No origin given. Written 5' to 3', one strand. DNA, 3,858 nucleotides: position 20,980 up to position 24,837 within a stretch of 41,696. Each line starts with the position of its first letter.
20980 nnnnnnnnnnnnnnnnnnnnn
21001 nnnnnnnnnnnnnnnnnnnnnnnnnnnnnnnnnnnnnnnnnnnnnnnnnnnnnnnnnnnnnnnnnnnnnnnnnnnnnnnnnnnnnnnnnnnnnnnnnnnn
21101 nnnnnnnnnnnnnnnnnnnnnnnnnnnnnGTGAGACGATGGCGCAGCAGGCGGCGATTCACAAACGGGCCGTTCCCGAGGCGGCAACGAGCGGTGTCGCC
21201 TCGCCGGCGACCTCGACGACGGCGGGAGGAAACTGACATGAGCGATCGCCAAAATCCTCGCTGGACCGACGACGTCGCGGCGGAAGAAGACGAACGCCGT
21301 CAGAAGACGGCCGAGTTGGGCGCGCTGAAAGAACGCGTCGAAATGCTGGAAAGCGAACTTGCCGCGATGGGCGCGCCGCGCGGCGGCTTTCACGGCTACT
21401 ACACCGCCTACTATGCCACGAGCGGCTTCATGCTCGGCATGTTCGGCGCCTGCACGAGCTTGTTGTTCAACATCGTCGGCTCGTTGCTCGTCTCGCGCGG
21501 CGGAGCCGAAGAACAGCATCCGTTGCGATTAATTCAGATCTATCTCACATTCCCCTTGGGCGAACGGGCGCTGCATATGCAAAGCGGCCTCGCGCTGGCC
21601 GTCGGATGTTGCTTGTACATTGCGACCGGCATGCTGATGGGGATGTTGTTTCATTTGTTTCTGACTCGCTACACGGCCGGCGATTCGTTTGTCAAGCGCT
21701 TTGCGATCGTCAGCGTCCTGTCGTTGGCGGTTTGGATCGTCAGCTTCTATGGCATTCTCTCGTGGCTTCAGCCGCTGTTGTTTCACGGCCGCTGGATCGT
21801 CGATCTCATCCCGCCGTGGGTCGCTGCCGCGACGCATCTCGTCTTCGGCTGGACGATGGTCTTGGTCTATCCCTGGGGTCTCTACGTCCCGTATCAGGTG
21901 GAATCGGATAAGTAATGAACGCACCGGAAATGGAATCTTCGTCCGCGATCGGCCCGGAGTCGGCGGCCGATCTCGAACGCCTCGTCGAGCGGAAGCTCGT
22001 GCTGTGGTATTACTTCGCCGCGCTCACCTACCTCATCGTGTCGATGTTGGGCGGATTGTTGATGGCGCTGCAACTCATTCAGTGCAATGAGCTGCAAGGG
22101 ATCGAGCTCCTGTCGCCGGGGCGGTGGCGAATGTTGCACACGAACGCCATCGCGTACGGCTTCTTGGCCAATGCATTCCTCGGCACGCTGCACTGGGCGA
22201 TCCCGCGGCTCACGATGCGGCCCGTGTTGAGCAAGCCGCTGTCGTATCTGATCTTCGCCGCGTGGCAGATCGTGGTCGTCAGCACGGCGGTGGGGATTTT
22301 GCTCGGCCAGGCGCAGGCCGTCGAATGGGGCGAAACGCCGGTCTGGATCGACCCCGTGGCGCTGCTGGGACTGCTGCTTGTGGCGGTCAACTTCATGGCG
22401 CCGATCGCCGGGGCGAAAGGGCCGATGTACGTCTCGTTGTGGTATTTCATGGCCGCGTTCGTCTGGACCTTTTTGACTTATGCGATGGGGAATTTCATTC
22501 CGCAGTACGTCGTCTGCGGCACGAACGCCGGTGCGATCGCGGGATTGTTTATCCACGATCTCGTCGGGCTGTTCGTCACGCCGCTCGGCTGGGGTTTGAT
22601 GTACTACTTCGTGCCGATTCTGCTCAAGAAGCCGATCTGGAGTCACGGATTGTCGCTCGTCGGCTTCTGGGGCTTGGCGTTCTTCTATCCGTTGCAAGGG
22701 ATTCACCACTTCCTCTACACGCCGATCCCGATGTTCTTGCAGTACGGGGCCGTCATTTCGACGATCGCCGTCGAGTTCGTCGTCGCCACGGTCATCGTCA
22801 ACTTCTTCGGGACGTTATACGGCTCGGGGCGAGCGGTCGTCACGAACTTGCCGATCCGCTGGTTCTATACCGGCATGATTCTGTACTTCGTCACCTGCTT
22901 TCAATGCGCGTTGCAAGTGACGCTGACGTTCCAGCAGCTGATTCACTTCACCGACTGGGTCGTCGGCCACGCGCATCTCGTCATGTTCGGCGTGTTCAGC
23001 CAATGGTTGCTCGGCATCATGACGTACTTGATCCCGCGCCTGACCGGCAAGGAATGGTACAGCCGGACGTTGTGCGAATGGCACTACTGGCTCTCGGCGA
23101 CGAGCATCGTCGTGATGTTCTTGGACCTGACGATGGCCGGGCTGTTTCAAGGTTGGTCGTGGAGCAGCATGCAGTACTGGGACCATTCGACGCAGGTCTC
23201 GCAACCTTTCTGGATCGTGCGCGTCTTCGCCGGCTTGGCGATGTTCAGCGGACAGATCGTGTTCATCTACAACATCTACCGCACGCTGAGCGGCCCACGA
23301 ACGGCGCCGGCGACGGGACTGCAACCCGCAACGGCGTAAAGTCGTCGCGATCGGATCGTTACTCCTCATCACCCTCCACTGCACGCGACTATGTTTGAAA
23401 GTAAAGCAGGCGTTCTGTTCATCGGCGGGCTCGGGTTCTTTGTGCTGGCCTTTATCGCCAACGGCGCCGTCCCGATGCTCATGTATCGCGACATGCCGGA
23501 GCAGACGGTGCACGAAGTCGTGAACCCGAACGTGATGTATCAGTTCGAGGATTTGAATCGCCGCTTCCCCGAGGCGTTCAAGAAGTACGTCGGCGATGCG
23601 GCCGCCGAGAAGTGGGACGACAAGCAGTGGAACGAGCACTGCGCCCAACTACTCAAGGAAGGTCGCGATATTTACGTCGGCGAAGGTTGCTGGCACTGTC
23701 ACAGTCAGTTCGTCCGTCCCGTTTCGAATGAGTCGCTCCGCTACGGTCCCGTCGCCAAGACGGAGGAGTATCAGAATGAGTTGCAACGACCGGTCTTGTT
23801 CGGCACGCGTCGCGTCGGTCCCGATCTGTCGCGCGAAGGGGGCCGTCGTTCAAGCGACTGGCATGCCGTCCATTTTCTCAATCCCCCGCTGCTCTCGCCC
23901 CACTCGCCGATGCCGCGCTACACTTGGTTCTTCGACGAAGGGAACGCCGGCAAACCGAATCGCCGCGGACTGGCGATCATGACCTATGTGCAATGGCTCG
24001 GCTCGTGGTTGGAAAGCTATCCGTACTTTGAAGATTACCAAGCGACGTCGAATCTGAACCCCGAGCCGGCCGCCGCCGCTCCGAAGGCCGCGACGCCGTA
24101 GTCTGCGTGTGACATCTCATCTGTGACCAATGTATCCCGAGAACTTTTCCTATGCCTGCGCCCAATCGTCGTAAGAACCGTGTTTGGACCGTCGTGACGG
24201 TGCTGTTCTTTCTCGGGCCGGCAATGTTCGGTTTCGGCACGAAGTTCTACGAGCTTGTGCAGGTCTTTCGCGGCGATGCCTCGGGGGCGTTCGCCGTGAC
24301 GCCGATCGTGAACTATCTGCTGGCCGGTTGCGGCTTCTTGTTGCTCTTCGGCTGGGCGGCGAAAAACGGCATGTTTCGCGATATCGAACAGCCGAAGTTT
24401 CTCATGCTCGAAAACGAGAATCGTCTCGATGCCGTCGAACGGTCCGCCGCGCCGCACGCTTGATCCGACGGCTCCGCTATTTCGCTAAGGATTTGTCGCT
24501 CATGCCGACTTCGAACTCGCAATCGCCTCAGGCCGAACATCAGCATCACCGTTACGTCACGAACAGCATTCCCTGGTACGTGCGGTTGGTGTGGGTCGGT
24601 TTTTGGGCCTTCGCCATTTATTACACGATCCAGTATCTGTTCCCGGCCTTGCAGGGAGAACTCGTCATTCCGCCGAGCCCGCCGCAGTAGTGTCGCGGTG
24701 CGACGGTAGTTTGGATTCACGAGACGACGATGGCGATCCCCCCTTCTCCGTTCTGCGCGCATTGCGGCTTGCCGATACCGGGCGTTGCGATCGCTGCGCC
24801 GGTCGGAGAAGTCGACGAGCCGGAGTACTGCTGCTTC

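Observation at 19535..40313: Candidate sigma-54 / NtrC-paralog oxygen-redox regulon linking a haem sensor kinase, the cbb3 oxidase and a dormancy-like gene set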

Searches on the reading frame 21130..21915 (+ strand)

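Call 3: search_protein_families(library=pfam, proteins=[window:21130-21915:+], max_evalue=0.01)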
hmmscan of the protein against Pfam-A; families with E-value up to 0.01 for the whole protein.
window:21130-21915:+ (261 aa): 0 families

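Call 18: search_protein_families(library=pfam, proteins=[window:21238-21912:+], max_evalue=1)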
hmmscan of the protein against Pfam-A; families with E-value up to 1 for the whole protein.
seq(225 aa): 1 family
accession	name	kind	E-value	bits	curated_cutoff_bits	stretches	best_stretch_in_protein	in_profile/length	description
PF20882.2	Sos7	-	0.2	12.3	27.3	1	10-45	33-68/75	Kinetochore protein Sos7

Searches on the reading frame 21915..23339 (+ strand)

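Call 3: search_protein_families(library=pfam, proteins=[window:21915-23339:+], max_evalue=0.01)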
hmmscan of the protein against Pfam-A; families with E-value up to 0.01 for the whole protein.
window:21915-23339:+ (474 aa): 1 family
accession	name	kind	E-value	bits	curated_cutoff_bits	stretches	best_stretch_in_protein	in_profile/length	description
PF00115.25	COX1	-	6.6e-63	213.5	34.8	1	27-441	1-435/436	Cytochrome C and Quinol oxidase polypeptide I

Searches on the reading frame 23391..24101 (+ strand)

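Call 3: search_protein_families(library=pfam, proteins=[window:23391-24101:+], max_evalue=0.01)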
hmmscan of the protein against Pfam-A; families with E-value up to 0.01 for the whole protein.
window:23391-24101:+ (236 aa): 1 family
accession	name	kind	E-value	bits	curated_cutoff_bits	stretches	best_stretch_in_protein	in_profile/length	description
PF02433.20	FixO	-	1.4e-34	120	29.6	1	86-186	48-146/219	Cytochrome C oxidase, mono-heme subunit/FixO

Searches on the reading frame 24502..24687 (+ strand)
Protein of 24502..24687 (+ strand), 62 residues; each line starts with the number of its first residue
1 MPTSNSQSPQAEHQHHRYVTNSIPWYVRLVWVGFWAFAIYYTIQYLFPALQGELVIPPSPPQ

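Call 18: search_protein_families(library=pfam, proteins=[window:24502-24687:+], max_evalue=1)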
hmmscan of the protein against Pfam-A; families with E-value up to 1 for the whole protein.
seq(62 aa): 1 family
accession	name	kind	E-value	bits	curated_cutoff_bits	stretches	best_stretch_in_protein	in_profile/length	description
PF15013.11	CCSMST1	-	0.26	11.9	26.1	1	4-43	7-48/74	CCSMST1 family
